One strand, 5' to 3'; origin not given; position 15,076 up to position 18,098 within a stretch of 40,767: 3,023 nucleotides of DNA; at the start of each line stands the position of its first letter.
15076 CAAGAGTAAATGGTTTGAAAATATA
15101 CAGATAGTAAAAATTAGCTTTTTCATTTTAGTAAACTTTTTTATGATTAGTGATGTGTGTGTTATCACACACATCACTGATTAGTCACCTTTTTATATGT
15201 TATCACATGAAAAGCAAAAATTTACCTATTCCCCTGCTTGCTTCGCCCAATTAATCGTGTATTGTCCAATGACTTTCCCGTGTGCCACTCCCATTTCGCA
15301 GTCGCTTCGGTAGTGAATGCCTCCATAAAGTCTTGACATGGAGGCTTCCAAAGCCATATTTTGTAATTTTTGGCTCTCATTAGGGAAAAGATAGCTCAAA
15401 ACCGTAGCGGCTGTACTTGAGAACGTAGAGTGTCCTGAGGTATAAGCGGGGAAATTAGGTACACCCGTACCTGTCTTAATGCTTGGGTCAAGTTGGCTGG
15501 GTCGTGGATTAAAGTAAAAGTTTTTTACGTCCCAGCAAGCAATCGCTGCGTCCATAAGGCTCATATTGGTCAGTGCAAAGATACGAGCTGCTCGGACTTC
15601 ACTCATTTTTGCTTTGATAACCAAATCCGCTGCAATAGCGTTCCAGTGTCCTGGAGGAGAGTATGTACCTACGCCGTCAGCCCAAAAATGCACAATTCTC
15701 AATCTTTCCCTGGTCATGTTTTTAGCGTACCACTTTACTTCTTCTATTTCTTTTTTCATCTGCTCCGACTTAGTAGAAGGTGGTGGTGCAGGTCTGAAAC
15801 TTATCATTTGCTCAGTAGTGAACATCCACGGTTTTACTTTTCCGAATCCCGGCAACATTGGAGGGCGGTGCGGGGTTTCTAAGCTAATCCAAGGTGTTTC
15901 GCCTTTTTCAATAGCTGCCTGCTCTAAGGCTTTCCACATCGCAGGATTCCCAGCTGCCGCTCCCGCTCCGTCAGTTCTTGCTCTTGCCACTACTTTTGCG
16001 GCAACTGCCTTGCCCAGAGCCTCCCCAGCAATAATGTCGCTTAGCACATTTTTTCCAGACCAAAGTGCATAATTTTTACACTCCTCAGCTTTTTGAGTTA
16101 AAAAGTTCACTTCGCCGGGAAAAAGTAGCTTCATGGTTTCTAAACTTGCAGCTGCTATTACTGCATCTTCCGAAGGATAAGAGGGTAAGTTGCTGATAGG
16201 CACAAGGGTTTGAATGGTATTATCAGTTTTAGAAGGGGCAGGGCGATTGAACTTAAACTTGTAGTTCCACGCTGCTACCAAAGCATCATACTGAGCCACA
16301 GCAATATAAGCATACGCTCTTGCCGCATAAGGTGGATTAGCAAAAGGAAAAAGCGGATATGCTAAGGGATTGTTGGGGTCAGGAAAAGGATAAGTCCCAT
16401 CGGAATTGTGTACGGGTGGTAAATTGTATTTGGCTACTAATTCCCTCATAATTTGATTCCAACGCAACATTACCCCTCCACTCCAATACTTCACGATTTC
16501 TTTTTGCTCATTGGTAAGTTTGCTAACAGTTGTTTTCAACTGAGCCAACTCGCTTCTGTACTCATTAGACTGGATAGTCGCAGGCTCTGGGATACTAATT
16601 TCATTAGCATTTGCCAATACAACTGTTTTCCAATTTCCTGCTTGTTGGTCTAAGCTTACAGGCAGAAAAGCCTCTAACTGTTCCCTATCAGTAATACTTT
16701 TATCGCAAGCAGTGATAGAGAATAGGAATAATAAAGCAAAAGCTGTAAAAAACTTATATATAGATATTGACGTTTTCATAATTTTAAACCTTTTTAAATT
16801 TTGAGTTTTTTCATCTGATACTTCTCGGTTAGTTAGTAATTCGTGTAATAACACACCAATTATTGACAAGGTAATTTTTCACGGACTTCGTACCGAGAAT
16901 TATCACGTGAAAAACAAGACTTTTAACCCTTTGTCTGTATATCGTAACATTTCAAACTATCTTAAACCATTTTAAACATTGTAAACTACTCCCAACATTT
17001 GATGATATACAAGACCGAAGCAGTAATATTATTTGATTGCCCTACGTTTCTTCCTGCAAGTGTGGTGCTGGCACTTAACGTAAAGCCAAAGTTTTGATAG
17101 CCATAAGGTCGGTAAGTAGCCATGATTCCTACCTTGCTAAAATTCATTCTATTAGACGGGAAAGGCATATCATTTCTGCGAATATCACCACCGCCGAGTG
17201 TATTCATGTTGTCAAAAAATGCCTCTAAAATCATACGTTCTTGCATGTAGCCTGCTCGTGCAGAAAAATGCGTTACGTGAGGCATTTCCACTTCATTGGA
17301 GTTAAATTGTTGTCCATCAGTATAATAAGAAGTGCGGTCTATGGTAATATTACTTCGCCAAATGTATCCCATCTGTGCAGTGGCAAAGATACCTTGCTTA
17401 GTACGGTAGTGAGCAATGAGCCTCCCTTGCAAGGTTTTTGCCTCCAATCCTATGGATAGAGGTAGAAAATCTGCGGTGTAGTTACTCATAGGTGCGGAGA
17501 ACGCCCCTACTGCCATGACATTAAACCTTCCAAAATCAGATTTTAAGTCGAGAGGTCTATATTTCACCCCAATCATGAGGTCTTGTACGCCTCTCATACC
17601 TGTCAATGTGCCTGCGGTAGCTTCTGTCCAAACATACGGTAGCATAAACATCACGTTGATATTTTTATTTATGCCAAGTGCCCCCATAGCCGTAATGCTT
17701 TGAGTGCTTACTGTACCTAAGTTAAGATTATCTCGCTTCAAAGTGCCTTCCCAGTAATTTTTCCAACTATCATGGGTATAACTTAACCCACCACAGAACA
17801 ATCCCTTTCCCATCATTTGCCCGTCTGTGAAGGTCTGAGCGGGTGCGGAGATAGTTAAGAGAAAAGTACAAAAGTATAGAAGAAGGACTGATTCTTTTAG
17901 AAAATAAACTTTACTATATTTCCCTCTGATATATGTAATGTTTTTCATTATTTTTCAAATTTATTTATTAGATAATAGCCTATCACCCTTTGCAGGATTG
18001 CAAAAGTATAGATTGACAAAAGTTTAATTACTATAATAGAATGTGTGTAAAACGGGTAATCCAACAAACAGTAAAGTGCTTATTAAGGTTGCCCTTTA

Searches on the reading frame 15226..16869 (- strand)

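Call 58: search_protein_families(library=pfam, proteins=[window:15226-16869:-], max_evalue=0.00001)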
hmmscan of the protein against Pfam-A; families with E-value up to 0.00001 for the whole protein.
window:15226-16869:- (547 aa): 1 family
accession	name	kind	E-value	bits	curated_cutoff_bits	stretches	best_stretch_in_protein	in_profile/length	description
PF01569.27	PAP2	-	5.8e-19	68.6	27.2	1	443-544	14-127/130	PAP2 superfamily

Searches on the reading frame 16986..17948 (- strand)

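Call 58: search_protein_families(library=pfam, proteins=[window:16986-17948:-], max_evalue=0.00001)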
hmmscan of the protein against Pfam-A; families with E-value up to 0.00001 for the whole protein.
window:16986-17948:- (320 aa): 1 family
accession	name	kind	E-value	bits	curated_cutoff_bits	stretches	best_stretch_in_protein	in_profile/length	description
PF13557.12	Phenol_MetA_deg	-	4.5e-06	27.3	22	1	96-216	39-159/242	Putative MetA-pathway of phenol degradation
